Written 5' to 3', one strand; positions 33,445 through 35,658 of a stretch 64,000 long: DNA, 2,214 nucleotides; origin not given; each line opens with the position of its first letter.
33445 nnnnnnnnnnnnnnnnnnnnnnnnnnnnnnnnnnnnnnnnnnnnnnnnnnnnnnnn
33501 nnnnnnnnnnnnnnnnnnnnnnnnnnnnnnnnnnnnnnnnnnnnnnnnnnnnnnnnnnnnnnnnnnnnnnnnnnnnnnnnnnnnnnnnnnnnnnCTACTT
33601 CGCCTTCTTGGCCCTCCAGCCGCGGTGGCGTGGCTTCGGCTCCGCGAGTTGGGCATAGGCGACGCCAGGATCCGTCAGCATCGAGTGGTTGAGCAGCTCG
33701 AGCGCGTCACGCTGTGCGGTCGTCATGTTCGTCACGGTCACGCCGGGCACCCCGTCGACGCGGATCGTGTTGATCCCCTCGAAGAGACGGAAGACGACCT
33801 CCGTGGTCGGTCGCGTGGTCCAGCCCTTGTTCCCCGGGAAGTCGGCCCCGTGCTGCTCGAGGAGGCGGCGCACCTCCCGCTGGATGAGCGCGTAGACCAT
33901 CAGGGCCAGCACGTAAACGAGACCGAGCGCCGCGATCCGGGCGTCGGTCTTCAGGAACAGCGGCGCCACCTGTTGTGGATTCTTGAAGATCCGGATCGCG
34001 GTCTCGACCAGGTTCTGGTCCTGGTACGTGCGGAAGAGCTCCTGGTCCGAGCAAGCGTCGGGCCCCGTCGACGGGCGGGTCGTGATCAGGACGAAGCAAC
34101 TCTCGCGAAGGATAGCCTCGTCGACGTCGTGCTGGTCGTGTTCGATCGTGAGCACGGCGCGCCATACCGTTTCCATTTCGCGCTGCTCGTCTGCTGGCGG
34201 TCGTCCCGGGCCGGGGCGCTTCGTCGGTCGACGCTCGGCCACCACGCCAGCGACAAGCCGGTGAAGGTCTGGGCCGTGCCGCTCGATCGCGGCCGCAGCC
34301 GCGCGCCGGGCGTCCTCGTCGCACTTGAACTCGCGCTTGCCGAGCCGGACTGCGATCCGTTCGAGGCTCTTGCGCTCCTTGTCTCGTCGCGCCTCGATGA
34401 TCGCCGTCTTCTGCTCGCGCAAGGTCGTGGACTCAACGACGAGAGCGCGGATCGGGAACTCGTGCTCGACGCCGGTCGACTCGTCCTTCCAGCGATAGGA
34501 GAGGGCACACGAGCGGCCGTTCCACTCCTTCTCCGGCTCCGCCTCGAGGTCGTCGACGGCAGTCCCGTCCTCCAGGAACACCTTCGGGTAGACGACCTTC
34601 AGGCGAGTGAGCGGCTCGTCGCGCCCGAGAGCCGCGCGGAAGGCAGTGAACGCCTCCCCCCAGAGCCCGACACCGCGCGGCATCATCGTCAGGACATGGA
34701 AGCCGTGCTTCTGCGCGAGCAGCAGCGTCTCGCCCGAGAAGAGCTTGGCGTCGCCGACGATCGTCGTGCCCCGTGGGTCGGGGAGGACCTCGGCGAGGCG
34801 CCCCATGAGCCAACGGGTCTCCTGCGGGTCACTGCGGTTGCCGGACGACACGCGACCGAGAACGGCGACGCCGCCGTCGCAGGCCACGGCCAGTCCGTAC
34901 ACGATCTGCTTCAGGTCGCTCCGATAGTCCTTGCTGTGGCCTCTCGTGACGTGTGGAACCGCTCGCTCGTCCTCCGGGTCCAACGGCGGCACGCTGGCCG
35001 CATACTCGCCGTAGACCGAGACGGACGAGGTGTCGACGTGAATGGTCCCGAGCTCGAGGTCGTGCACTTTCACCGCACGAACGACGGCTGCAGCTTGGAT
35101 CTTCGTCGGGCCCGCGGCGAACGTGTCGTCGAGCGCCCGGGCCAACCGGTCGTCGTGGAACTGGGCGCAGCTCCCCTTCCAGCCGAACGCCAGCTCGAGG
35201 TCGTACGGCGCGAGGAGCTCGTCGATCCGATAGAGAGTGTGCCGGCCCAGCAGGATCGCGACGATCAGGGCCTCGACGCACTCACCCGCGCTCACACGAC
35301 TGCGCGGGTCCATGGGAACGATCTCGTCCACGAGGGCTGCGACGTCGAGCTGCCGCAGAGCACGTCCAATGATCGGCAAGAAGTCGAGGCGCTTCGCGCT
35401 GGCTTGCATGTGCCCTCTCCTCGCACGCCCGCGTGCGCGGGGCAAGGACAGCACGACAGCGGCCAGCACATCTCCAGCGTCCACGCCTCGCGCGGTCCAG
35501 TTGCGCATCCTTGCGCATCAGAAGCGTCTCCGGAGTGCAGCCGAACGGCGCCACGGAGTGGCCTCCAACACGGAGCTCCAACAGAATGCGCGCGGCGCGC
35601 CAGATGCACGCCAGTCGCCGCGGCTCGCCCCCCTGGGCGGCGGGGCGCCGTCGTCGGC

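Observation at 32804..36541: CBASS cyclase gene cleanly split by an IS1634-family element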

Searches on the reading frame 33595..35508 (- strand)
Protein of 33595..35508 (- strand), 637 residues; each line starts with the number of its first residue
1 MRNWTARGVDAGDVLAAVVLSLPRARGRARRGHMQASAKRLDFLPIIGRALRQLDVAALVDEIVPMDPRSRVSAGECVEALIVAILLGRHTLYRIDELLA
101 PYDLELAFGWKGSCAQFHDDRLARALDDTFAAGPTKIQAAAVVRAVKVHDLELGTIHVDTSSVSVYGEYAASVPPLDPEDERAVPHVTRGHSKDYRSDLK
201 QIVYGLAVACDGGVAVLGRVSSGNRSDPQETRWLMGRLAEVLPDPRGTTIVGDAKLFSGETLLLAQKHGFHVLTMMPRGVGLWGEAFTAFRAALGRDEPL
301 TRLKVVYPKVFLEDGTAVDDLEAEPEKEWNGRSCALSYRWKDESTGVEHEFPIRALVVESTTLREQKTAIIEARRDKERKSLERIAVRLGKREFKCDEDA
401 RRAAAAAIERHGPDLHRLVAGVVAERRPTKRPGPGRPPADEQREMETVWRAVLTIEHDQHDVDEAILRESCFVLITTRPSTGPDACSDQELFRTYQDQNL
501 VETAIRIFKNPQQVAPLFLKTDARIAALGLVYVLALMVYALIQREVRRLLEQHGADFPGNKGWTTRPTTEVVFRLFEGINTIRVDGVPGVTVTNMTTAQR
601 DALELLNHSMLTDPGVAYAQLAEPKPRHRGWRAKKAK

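Call 6: search_protein_families(library=pfam, max_evalue=0.01, proteins=[window:33595-35508:-])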
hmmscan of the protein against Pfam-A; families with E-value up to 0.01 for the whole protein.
window:33595-35508:- (637 aa): 1 family
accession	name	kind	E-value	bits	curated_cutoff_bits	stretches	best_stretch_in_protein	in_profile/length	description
PF14104.11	DUF4277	-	5.2e-16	59.4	25.4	1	38-138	3-104/109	Domain of unknown function (DUF4277)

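Call 7: search_protein_families(library=padloc, max_evalue=0.01, proteins=[window:33595-35508:-])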
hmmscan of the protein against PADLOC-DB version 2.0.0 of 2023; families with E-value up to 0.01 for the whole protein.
window:33595-35508:- (637 aa): 0 families

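Call 8: search_protein_families(library=ncbifam, max_evalue=0.001, proteins=[window:33595-35508:-])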
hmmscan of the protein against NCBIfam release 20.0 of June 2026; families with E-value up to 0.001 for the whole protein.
window:33595-35508:- (637 aa): 1 family
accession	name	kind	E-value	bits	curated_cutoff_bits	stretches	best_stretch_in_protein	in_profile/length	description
NF033559.2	transpos_IS1634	equivalog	3.7e-63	214.2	100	1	40-608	5-481/483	IS1634 family transposase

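Call 16: find_encoding_contigs(protein=window:33595-35508:-, flank=4000, max_places=10)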
Protein window:33595-35508:- (637 aa): no gene with exactly this product is on record in the collection.

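Call 18: find_encoding_contigs(protein=window:33595-35409:-, flank=3000, max_places=10)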
Protein window:33595-35409:- (604 aa): no gene with exactly this product is on record in the collection.

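Call 54: find_homologous_proteins(query=window:33595-35409:-, max_evalue=1e-50)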
Query window:33595-35409:- (604 aa): 64 proteins with E <= 1e-50 among 8000 candidates.
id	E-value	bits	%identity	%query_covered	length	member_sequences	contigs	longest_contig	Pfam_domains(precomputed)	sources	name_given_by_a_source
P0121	0.0e+0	1350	99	100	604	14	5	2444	PF14104.12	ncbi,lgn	-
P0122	0.0e+0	1050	77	100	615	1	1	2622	PF14104.12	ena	-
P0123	6.0e-272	922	68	98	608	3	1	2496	PF14104.12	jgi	jgi:transposase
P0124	7.6e-265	898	68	99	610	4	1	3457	PF14104.12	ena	-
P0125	4.4e-258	876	65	99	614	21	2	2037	PF14104.12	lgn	-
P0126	1.5e-255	868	65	97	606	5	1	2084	PF01609.28,PF14104.12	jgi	jgi:transposase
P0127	9.2e-255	865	66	100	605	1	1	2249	PF14104.12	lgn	-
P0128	1.5e-208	712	56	100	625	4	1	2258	PF14104.12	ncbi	-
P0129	4.1e-201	688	55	99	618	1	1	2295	PF14104.12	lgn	-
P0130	2.0e-199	682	55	99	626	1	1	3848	PF14104.12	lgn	-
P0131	4.1e-194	665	54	99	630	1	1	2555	PF01609.28,PF14104.12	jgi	jgi:transposase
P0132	2.9e-193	662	55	98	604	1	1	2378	PF14104.12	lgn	-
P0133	1.5e-192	660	54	99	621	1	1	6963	PF14104.12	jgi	-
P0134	9.7e-192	657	53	99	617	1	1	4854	PF14104.12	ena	-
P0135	1.1e-187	644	53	98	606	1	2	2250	PF14104.12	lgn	-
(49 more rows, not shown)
